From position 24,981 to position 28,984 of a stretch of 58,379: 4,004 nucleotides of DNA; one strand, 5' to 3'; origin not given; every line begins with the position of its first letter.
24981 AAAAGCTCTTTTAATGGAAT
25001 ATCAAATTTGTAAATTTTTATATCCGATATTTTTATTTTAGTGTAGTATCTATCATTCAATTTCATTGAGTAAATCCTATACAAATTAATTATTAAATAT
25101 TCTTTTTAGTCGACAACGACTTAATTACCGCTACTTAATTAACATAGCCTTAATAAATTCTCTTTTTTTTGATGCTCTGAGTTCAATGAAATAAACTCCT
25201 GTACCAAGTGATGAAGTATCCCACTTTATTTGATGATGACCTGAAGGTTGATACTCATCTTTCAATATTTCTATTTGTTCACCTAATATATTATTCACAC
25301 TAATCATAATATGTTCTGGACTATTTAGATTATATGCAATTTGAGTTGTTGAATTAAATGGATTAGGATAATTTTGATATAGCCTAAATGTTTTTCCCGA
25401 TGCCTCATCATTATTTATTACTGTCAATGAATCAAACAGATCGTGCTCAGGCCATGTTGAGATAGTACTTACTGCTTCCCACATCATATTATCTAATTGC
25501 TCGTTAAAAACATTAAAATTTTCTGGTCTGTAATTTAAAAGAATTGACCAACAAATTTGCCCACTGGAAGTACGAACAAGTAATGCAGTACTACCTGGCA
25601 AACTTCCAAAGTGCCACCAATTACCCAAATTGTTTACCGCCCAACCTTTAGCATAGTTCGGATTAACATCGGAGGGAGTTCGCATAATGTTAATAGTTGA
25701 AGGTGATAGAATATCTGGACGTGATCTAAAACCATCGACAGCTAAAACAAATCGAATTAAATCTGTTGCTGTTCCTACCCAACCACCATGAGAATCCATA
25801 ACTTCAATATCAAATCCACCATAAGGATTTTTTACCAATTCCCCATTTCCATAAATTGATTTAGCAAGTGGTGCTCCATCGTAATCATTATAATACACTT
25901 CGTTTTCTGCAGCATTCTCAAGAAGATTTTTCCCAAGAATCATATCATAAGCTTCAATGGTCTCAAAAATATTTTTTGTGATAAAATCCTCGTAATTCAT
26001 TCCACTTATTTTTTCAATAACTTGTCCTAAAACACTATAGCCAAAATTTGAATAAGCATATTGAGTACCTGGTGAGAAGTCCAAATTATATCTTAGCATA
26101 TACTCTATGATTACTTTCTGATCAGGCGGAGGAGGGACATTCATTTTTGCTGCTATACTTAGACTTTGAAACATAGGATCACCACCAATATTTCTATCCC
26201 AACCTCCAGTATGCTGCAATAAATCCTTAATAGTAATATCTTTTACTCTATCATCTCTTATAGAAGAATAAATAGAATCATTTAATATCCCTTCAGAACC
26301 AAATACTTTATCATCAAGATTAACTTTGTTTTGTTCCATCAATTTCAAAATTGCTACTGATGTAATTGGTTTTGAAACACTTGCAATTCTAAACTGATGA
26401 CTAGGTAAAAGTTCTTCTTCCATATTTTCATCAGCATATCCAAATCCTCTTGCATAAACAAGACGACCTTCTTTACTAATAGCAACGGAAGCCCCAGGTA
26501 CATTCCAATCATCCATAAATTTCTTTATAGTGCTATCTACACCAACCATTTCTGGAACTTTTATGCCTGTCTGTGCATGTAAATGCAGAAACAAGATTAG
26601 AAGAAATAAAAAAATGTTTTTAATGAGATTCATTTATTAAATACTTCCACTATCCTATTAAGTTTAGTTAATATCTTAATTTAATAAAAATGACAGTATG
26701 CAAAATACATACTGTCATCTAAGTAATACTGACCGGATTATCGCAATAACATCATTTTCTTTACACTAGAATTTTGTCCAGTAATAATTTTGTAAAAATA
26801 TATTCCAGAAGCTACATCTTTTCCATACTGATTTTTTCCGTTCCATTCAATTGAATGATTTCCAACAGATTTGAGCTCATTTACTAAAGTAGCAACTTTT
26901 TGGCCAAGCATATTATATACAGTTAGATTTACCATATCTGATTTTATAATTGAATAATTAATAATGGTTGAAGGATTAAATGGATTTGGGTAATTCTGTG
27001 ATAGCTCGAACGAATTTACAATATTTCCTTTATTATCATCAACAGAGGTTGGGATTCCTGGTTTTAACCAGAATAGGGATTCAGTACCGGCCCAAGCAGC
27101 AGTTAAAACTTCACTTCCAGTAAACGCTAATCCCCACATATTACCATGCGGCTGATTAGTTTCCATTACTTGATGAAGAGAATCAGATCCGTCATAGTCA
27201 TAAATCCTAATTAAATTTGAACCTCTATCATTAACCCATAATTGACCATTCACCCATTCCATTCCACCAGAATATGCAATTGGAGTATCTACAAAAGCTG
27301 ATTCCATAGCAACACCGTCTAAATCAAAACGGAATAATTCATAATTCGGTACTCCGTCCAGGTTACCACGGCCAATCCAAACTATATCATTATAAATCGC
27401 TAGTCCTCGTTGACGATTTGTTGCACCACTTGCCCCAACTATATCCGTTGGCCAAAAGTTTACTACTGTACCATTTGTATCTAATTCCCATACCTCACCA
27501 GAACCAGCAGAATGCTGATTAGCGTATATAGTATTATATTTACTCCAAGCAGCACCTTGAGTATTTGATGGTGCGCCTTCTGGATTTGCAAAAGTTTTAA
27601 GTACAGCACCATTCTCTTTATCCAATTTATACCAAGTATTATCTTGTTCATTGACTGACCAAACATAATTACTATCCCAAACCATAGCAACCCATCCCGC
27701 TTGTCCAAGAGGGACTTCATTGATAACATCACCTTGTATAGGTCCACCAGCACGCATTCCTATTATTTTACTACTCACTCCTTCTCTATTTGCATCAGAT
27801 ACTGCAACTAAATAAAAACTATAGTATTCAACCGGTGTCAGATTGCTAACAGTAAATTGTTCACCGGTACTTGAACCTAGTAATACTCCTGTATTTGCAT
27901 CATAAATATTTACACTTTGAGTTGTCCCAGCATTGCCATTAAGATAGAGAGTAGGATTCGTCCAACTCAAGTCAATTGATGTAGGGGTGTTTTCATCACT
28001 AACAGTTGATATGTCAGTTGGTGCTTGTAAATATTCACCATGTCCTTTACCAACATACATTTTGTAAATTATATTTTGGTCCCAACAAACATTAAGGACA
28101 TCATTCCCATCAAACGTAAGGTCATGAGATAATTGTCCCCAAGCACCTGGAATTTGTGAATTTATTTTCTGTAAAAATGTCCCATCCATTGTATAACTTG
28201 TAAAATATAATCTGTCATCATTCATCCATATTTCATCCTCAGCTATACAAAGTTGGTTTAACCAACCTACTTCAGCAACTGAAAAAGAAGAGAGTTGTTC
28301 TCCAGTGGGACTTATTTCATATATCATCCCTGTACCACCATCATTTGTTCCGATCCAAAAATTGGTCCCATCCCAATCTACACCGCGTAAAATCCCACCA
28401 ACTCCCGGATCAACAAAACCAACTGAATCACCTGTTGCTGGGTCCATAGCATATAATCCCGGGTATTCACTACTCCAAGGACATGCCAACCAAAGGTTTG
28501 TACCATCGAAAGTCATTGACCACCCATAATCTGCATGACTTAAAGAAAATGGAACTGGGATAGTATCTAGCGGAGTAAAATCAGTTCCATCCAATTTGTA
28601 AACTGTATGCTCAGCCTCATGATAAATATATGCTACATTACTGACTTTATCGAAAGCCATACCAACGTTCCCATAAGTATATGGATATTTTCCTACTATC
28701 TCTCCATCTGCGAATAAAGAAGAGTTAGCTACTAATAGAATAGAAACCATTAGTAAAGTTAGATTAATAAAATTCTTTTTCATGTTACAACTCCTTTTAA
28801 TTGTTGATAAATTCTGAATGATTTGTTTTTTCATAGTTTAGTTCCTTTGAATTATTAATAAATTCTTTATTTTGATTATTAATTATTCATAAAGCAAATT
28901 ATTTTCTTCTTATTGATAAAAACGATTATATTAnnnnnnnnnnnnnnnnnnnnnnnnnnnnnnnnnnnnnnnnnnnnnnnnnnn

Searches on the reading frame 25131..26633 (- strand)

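Call 25: search_protein_families(library=pfam, proteins=[window:25131-26633:-], max_evalue=0.00001)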
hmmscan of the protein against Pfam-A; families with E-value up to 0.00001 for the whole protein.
window:25131-26633:- (500 aa): 2 families
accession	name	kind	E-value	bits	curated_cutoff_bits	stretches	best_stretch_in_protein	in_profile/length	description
PF00144.29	Beta-lactamase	-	2.3e-52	178.7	27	1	32-373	1-315/329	Beta-lactamase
PF18962.6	Por_Secre_tail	-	2.3e-10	41.1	27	1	422-493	2-70/75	Secretion system C-terminal sorting domain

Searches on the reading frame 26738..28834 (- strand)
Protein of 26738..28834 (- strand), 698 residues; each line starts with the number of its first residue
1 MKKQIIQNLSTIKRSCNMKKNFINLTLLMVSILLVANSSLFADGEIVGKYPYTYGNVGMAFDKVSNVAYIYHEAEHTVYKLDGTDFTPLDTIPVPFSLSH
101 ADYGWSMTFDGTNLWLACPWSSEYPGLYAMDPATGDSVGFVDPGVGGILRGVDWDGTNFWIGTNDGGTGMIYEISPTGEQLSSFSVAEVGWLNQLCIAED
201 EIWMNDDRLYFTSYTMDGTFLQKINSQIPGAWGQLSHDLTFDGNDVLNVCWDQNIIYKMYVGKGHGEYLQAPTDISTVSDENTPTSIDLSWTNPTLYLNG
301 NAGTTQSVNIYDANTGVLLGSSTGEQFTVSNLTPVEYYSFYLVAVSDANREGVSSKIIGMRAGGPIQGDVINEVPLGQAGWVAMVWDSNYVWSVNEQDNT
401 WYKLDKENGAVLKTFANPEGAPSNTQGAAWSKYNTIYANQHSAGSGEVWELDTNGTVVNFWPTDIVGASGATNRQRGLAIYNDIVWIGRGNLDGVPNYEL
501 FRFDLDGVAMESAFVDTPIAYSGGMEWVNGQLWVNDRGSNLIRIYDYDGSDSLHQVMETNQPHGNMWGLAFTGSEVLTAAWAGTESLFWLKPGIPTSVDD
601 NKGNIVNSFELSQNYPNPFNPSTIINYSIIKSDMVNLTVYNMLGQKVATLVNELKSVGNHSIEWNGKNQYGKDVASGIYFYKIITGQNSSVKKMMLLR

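Call 25: search_protein_families(library=pfam, proteins=[window:26738-28834:-], max_evalue=0.00001)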
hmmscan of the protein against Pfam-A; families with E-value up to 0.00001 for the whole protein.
window:26738-28834:- (698 aa): 3 families
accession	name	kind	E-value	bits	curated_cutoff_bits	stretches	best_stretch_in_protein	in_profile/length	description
PF18962.6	Por_Secre_tail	-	2.4e-07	31.4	27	1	615-695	2-74/75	Secretion system C-terminal sorting domain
PF13860.13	FlgD_ig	-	6.9e-07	29.6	27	1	632-683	22-73/79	FlgD Ig-like domain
PF00041.27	fn3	-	5.9e-06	26.9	25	0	271-355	2-79/84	Fibronectin type III domain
